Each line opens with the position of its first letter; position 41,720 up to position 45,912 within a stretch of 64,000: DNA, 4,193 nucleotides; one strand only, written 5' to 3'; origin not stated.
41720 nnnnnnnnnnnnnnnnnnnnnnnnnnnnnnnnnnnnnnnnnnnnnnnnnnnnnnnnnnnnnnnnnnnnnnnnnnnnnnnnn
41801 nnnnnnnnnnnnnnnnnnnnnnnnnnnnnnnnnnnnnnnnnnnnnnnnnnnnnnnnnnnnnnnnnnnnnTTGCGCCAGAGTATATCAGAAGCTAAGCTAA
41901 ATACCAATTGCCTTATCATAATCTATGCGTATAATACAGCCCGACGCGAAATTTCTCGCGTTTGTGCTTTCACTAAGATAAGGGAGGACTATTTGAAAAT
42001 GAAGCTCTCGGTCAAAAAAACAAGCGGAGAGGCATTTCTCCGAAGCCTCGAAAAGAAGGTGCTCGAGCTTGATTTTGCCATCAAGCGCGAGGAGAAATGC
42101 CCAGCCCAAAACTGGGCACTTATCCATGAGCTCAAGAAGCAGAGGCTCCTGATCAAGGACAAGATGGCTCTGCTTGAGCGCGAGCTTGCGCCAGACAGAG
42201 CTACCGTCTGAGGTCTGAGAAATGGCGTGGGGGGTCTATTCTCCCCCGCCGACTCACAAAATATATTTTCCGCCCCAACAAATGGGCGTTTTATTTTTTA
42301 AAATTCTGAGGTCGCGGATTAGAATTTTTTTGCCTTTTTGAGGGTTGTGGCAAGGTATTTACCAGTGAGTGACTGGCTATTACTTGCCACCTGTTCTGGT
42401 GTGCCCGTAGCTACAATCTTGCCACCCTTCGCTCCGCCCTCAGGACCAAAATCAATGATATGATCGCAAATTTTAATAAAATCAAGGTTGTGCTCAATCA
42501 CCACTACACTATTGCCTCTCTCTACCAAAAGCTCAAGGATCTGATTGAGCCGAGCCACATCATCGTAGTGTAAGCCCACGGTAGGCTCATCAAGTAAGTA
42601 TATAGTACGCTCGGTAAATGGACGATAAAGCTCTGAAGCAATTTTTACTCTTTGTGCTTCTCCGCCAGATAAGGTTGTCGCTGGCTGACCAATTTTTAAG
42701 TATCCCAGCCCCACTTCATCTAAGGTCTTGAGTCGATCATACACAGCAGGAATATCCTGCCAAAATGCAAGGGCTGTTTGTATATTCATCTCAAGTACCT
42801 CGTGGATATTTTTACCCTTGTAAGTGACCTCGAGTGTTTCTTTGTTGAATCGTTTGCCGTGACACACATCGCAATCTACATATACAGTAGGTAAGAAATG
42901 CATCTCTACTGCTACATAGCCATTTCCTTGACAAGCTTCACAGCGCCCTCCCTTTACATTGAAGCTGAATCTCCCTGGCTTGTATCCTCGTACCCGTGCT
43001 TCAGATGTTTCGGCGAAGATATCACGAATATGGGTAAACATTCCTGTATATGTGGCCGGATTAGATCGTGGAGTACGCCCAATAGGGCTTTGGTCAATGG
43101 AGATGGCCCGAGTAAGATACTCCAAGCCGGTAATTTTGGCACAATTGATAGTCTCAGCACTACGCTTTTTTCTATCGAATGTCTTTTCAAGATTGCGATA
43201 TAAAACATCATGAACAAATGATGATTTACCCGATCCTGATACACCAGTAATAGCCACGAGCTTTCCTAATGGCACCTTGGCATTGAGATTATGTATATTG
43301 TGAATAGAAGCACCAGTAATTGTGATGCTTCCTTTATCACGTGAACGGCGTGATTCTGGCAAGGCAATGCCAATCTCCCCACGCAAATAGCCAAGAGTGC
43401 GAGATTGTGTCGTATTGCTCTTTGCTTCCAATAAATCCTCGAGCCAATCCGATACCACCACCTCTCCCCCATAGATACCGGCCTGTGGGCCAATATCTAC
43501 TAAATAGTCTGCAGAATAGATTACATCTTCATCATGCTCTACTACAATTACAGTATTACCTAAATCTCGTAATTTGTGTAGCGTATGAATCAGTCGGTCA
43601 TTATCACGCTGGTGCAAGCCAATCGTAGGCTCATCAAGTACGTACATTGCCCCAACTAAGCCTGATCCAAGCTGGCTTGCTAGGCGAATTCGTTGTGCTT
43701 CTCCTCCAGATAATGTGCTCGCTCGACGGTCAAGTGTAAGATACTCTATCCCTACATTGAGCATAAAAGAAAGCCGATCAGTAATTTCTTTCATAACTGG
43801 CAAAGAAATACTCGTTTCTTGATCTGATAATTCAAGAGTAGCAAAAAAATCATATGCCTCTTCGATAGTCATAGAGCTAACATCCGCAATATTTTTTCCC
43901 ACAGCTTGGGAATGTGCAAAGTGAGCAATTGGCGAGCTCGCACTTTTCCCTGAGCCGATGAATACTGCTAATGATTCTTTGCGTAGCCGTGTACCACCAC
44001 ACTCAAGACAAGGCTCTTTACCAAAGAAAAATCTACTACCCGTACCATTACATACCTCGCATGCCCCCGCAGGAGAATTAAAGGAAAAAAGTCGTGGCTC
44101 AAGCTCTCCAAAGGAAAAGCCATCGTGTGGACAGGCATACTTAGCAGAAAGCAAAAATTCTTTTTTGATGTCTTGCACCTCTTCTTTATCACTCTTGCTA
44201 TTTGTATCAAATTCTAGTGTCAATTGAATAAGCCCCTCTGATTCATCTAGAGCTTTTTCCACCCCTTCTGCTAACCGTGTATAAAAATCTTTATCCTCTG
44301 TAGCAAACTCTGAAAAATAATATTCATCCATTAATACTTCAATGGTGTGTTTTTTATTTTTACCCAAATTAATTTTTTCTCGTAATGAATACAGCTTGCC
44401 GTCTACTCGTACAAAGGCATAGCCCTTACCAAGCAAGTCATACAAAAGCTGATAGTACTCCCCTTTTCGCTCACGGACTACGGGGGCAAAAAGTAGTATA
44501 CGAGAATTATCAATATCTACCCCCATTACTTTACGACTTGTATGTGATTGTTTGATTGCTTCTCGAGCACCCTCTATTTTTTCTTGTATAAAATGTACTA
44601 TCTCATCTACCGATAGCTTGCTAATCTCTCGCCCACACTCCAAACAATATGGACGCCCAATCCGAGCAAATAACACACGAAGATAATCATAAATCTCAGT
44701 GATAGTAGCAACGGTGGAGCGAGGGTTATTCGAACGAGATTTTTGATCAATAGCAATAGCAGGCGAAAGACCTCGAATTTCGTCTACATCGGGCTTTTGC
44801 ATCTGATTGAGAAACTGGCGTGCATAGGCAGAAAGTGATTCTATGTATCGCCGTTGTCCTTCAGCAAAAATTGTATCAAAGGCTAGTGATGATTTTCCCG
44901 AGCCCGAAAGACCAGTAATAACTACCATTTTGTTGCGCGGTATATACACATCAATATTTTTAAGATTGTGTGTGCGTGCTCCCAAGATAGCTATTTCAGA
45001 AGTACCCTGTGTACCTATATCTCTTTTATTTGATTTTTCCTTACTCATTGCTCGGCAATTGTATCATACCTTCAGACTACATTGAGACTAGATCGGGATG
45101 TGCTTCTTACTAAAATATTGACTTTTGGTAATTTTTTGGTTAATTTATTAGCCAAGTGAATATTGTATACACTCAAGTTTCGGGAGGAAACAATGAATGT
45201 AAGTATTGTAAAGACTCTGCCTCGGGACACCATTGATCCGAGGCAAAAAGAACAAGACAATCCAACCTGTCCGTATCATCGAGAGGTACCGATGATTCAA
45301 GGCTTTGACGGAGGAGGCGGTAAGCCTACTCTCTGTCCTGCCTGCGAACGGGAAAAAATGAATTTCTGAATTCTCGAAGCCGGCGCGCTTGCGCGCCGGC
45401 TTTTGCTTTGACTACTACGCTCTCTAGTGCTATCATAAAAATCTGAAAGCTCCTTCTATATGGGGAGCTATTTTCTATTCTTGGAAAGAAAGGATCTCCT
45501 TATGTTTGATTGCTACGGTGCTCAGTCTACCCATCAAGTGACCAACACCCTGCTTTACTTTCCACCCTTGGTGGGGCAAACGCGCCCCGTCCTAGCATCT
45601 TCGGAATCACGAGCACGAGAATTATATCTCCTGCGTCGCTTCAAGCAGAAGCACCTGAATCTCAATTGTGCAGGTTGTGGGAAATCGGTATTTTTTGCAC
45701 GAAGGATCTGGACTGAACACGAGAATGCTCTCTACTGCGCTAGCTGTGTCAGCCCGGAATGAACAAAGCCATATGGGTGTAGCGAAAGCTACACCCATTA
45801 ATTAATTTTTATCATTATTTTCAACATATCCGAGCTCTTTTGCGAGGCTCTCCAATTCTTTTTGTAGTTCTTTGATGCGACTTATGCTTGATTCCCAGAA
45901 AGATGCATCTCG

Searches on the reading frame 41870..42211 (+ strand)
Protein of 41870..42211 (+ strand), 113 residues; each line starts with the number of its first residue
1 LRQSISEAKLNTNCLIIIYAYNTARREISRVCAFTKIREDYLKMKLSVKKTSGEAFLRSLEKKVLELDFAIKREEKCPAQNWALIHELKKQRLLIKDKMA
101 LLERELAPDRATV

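Call 32: search_protein_families(library=pfam, max_evalue=0.1, proteins=[window:41870-42211:+])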
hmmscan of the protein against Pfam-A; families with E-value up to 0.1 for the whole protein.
window:41870-42211:+ (113 aa): 1 family
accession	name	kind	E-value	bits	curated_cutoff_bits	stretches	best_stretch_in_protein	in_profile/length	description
PF04325.18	DUF465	-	2e-06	28.1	25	1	60-103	4-48/48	Protein of unknown function (DUF465)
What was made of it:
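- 41999..42211 (+): Control, not part of the cassette: ydcH (DUF465), 70 aa, a host-annotated gene that ends in TGA. PF04325 28.1 bits against a 25 cutoff (call 32).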

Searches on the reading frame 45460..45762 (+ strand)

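Call 32: search_protein_families(library=pfam, max_evalue=0.1, proteins=[window:45460-45762:+])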
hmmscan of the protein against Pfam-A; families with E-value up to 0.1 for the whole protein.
window:45460-45762:+ (100 aa): 4 families
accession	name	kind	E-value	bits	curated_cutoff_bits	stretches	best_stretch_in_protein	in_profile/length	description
PF01599.25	Ribosomal_S27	-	0.011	16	22.3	1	64-97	14-42/44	Ribosomal protein S27a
PF07429.17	Glyco_transf_56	-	0.018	14.6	25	0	47-94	119-166/358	4-alpha-L-fucosyltransferase glycosyl transferase group 56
PF24458.1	DUF7573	-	0.039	14.3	30.2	1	69-97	13-37/39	Domain of unknown function (DUF7573)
PF13824.12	zf-Mss51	-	0.073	13.7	27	1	58-89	9-36/55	Zinc-finger of mitochondrial splicing suppressor 51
